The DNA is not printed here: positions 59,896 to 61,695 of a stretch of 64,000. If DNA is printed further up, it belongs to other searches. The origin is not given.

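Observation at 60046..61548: Radical SAM enzyme fused to a CoaB-like (DFP) domain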

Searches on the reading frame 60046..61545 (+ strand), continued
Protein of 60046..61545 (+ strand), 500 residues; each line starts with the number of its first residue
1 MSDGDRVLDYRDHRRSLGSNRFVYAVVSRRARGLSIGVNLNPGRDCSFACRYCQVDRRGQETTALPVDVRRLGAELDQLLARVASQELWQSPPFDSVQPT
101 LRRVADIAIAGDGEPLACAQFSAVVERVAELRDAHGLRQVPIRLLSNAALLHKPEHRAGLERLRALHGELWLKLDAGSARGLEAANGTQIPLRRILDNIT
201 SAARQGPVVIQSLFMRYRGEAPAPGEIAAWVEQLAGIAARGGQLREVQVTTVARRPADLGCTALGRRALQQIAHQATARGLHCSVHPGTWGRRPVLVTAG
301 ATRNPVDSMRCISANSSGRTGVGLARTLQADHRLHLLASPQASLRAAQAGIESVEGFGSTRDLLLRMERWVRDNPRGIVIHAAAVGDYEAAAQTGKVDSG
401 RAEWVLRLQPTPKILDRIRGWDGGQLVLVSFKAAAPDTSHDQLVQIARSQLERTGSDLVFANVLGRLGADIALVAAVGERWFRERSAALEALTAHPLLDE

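Call 70: find_encoding_contigs(protein=P0305, flank=6000, max_places=1)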
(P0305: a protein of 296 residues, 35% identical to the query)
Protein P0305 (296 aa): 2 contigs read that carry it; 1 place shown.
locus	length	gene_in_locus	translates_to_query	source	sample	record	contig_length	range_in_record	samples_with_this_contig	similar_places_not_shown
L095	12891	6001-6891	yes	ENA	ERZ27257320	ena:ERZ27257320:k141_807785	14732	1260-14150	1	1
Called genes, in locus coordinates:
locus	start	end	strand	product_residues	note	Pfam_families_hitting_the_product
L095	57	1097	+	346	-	PF08240:ADH_N, PF16912:Glu_dehyd_C, PF00107:ADH_zinc_N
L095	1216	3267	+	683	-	PF13185:GAF_2 (faint), PF01590:GAF, PF00990:GGDEF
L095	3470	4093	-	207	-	-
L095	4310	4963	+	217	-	PF00293:NUDIX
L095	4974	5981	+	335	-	PF00348:polyprenyl_synt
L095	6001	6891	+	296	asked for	PF04055:Radical_SAM (faint)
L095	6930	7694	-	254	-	PF17131:TP_0789-like (weak)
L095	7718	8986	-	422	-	PF14684:Tricorn_C1, PF13180:PDZ_2 (weak), PF17820:PDZ_6 (weak), PF03572:Peptidase_S41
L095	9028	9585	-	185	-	PF11193:DUF2812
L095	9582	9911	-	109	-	PF03551:PadR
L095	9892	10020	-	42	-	-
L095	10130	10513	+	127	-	PF03965:Penicillinase_R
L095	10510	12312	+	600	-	PF05569:Peptidase_M56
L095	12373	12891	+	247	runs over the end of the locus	PF13349:DUF4097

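Call 75: find_related_loci(query=A2, collection=metagenome_contigs, flank=6000)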
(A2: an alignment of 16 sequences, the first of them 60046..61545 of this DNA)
Query A2 (500 aa) in metagenome_contigs; peptide patterns used: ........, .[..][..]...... (x = any residue, [..] = any of these).
263 stretches matched a pattern; 111 encode a relative of the query (tblastn E <= 1e-3); the best 80 are kept; 80 distinct loci.
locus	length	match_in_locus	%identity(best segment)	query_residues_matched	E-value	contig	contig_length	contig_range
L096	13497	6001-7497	63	1-500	0e+0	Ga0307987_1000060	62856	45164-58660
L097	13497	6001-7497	63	1-500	0e+0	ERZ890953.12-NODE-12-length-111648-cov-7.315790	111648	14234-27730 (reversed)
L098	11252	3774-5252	62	6-499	0e+0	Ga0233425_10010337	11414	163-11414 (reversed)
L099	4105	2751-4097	63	1-450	0e+0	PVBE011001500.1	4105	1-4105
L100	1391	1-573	70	309-499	6e-74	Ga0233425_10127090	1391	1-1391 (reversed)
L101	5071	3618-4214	58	293-492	9e-65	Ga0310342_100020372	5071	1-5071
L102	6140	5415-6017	56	292-492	4e-61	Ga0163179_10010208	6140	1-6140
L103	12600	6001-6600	57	293-492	3e-59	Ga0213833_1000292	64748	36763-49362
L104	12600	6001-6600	57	293-492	3e-59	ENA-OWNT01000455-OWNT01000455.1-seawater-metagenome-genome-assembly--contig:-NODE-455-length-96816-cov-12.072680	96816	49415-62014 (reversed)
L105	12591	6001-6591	56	293-492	3e-58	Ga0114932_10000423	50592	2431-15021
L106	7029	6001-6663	54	264-492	1e-58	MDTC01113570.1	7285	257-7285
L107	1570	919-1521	58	291-494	1e-60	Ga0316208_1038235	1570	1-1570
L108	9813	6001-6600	56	293-494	7e-58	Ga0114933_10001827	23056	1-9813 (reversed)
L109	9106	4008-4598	57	293-494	2e-57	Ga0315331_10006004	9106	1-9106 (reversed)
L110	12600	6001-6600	56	293-494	3e-57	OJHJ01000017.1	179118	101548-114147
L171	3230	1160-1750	34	281-469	1e-15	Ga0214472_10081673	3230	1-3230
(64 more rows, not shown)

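Call 82: search_dna_similar(query=window:60046-61545:+, collection=plasmids, mode=protein, max_evalue=0.00001, max_rows=15)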
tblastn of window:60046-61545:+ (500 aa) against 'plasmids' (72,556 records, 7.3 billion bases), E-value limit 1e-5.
Records with a match: 5; places in all: 5; records where one place covers at least 80% of the query: 0.
Best place of each record, by identity: <60% 5.
By first word of the organism name: Collinsella 1; Phocaeicola 1; Parabacteroides 1; Bacteroides 1; Legionella 1.
By predicted mobility (MOB-suite, as given by PLSDB): non-mobilizable 5.
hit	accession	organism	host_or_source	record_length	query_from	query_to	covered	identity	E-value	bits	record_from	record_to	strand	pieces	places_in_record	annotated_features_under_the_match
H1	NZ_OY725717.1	Collinsella aerofaciens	-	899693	23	285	53%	27.0%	4e-7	61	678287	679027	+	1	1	radical SAM protein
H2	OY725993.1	Phocaeicola massiliensis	-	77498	23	285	53%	24.6%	9e-11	72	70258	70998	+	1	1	record has no annotation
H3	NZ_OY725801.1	Parabacteroides distasonis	-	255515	20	285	53%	23.6%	2e-9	68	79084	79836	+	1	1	radical SAM protein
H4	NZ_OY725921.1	Bacteroides finegoldii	-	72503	23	279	51%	24.0%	3e-10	71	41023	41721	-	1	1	radical SAM protein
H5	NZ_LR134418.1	Legionella adelaidensis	environmental,Cooling tower water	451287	295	466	34%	29.9%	3e-7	61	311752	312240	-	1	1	coaBC: bifunctional phosphopantothenoylcysteine ...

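Call 83: search_dna_similar(query=window:60046-61545:+, collection=phages, mode=protein, max_evalue=0.00001, max_rows=15)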
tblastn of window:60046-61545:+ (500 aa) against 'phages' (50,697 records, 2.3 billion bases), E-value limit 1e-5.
Records with a match: 5; places in all: 5; records where one place covers at least 80% of the query: 0.
Best place of each record, by identity: <60% 5.
By first word of the organism name: Bacteriophage 2; Methanothermobacter 2; uncultured 1.
By host as written in the record: - 5.
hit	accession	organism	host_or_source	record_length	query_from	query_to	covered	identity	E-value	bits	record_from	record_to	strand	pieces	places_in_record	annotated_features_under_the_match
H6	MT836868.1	Bacteriophage sp.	human fecal samples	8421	23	285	53%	24.6%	4e-7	59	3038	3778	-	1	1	record has no annotation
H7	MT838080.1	Bacteriophage sp.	human fecal samples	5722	265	500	47%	25.6%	6e-7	58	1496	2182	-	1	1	record has no annotation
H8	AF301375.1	Methanothermobacter phage psiM100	-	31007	295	462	34%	29.8%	4e-8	62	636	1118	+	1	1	mtw1216: MTW1216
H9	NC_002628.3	Methanothermobacter phage psiM100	-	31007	295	462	34%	29.8%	4e-8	62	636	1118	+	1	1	mtw1216: bifunctional phosphopantothenoylcysteine ...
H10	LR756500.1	uncultured phage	metagenomic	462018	295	462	34%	26.6%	2e-9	66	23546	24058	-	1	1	record has no annotation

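Call 84: get_annotated_region(hit=H3, flank=6000)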
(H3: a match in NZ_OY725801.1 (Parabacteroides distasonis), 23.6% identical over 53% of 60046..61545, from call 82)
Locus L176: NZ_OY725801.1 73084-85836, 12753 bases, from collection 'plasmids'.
description: Parabacteroides distasonis strain Parabacteroides distasonis TSDC17.2-1.1 plasmid 56, complete sequence
organism: Parabacteroides distasonis (NCBI taxid 823)
taxonomy: Bacteria; Bacteroidota; Bacteroidia; Bacteroidales; Tannerellaceae; Parabacteroides; Parabacteroides distasonis
host: -; source: -; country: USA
typing (MOB-suite, as given by PLSDB): non-mobilizable
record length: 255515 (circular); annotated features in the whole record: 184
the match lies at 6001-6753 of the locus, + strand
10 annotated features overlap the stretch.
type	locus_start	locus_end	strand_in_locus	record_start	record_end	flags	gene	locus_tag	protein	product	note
CDS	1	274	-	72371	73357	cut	nadA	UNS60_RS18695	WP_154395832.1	quinolinate synthase NadA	GO:0009435 - NAD biosynthetic process [Evidence IEA]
CDS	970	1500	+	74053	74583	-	-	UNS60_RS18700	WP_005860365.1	RNA methyltransferase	-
CDS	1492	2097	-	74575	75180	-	-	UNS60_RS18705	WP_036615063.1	DUF4294 domain-containing protein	-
CDS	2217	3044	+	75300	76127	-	dinD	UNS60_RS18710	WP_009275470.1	DNA damage-inducible protein D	-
CDS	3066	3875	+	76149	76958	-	-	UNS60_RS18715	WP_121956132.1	hypothetical protein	-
CDS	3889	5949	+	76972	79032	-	-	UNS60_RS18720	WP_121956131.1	helix-hairpin-helix domain-containing protein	-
CDS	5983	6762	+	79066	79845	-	-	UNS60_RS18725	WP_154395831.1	radical SAM protein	-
CDS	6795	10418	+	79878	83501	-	-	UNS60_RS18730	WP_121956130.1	discoidin domain-containing protein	-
CDS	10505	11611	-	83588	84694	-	-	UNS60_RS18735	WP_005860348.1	DUF5009 domain-containing protein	-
CDS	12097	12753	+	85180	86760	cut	-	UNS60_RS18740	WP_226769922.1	hypothetical protein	-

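Call 85: get_annotated_region(hit=H1, flank=6000)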
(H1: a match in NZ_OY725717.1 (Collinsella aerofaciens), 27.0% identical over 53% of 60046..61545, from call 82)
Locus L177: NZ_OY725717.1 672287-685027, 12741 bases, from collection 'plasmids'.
description: Collinsella aerofaciens strain Collinsella aerofaciens TSDC17.2-1.1 plasmid 6, complete sequence
organism: Collinsella aerofaciens (NCBI taxid 74426)
taxonomy: Bacteria; Actinomycetota; Coriobacteriia; Coriobacteriales; Coriobacteriaceae; Collinsella; Collinsella aerofaciens
host: -; source: -; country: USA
typing (MOB-suite, as given by PLSDB): non-mobilizable
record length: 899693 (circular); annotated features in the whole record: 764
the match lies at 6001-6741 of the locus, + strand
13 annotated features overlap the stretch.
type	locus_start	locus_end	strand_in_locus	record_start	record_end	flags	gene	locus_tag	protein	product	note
CDS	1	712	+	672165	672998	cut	-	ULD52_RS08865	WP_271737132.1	amino acid ABC transporter permease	GO:0006865 - amino acid transport [Evidence IEA]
CDS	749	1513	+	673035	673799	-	-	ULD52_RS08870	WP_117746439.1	amino acid ABC transporter ATP-binding protein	-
CDS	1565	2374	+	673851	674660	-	-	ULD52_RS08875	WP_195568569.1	gamma-glutamyl-gamma-aminobutyrate hydrolase family protein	-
CDS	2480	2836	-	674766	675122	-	-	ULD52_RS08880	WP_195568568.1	Hpt domain-containing protein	GO:0000160 - phosphorelay signal transduction system [Evidence IEA]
CDS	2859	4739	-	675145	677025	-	-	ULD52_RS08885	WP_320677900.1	HD domain-containing phosphohydrolase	GO:0000160 - phosphorelay signal transduction system [Evidence IEA]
CDS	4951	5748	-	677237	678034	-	-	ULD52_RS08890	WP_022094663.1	alpha/beta hydrolase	-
CDS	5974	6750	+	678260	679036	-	-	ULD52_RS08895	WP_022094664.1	radical SAM protein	-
CDS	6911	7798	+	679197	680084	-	map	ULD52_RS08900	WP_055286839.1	type I methionyl aminopeptidase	GO:0036211 - protein modification process [Evidence IEA]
CDS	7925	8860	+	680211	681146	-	-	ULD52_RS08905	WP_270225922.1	D-2-hydroxyacid dehydrogenase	-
CDS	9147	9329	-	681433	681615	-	-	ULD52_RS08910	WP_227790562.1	hypothetical protein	-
CDS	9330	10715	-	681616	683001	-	-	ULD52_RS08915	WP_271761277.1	M18 family aminopeptidase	GO:0006508 - proteolysis [Evidence IEA]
CDS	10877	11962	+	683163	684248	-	-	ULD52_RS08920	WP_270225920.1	carcinine hydrolase/isopenicillin-N N-acyltransferase family protein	-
CDS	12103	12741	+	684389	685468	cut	-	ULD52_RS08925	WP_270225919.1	ATP-dependent 6-phosphofructokinase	GO:0006002 - fructose 6-phosphate metabolic process [Evidence IEA]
